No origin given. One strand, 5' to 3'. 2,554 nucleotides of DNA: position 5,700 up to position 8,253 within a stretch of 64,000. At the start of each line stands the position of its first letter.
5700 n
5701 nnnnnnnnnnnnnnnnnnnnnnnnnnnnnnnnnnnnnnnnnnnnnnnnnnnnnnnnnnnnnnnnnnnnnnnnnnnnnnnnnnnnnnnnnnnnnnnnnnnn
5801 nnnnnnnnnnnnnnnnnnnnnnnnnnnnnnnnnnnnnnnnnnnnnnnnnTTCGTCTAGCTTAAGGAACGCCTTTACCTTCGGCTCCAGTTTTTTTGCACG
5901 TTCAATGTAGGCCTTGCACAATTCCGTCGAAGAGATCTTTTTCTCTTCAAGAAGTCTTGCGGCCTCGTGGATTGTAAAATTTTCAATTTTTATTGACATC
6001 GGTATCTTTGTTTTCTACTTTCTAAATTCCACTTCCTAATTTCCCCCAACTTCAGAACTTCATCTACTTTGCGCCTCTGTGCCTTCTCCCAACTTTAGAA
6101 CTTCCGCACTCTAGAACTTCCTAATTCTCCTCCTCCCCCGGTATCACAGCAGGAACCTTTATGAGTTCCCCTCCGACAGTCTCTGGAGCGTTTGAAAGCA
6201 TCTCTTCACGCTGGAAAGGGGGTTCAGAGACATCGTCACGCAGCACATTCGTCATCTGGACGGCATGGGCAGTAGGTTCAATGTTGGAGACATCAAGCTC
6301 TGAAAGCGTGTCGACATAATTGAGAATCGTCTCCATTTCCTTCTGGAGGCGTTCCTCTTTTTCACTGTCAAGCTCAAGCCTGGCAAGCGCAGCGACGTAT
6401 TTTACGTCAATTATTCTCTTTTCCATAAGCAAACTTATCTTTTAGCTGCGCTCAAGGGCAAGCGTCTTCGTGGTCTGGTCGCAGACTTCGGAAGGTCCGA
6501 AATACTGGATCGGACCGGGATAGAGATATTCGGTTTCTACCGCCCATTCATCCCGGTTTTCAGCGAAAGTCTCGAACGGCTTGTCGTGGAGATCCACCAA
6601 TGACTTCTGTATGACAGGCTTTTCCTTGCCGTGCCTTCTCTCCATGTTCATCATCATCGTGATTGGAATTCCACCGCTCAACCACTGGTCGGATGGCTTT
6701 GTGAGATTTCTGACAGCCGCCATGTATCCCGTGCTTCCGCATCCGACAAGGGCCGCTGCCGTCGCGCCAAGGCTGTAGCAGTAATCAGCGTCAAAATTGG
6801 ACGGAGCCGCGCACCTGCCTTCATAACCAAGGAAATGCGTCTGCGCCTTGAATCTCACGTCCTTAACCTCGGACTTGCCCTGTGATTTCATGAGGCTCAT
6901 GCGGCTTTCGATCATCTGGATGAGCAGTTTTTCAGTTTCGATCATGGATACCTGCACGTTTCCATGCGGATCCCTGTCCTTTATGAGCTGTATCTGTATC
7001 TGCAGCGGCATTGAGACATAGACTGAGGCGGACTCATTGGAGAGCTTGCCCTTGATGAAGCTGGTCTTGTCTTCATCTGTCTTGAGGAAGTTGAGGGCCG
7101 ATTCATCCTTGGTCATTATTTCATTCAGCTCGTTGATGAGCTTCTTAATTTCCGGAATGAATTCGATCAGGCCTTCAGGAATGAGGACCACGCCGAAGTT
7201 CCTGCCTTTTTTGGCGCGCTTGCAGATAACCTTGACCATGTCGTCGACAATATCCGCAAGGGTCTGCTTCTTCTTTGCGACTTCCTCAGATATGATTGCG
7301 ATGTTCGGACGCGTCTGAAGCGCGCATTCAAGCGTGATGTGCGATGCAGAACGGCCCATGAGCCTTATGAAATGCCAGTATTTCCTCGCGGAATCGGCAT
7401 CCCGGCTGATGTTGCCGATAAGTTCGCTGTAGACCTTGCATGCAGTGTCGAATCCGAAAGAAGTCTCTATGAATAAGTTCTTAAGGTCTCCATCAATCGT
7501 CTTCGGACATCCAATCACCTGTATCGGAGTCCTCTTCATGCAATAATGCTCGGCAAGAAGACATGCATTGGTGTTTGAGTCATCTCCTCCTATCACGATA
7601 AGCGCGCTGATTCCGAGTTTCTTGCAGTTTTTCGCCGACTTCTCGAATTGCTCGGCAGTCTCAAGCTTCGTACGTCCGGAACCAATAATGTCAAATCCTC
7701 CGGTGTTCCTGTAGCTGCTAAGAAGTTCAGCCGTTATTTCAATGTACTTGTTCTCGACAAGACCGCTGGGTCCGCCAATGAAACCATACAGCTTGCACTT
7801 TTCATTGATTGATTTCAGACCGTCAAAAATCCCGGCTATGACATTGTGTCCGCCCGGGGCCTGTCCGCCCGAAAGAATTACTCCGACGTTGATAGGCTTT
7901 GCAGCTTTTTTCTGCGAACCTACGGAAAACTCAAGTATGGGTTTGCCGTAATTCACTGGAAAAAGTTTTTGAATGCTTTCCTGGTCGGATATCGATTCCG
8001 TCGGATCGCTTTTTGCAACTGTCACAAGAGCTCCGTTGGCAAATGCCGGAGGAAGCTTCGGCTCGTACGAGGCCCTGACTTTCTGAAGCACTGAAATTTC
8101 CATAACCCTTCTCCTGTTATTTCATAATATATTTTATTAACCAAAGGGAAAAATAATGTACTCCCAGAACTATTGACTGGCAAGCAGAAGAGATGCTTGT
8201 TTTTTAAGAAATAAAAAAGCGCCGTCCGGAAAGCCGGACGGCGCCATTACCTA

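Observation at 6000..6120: Unusual 121-nt repeat-filled spacer inside gatC-gatA, sharing exact words with two other operon-internal spacers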

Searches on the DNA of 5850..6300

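Call 72: search_rna_families(source=window, start=5850, end=6300, threshold=evalue, max_evalue=1)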
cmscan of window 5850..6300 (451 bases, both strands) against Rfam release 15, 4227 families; matches with E-value up to 1: 0.
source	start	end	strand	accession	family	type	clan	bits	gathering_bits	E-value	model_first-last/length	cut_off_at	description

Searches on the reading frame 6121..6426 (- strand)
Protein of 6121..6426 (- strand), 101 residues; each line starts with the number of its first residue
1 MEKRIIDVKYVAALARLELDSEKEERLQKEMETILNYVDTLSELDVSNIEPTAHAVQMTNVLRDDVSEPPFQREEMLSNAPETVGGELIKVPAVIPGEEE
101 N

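Call 75: search_protein_families(library=pfam, proteins=[window:6121-6426:-], max_evalue=0.001)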
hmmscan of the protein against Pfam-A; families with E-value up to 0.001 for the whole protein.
window:6121-6426:- (101 aa): 1 family
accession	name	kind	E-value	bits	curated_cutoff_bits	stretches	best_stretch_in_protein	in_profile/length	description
PF02686.20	GatC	-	7.1e-21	74.6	23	1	19-86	1-62/66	Glu-tRNAGln amidotransferase C subunit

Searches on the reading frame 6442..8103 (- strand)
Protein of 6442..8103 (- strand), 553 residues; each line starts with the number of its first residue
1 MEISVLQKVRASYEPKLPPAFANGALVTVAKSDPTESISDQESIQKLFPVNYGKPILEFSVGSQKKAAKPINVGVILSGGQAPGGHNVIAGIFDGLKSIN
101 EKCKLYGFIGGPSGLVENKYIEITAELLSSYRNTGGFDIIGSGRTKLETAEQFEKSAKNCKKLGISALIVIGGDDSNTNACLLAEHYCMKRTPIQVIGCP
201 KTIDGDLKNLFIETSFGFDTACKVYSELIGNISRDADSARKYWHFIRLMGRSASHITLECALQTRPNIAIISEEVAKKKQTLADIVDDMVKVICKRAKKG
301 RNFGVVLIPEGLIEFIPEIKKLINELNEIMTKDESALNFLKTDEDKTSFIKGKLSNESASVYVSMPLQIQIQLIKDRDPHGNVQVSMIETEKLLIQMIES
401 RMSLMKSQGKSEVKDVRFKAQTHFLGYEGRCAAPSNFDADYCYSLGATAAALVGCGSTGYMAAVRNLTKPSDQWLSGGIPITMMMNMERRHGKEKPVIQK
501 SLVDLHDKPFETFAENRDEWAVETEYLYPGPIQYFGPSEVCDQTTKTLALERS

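Call 75: search_protein_families(library=pfam, proteins=[window:6442-8103:-], max_evalue=0.001)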
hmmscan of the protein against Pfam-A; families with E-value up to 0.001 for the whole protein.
window:6442-8103:- (553 aa): 1 family
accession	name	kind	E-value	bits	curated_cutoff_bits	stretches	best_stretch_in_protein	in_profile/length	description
PF00365.25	PFK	-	2e-43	149.2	30.9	1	72-328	1-241/277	Phosphofructokinase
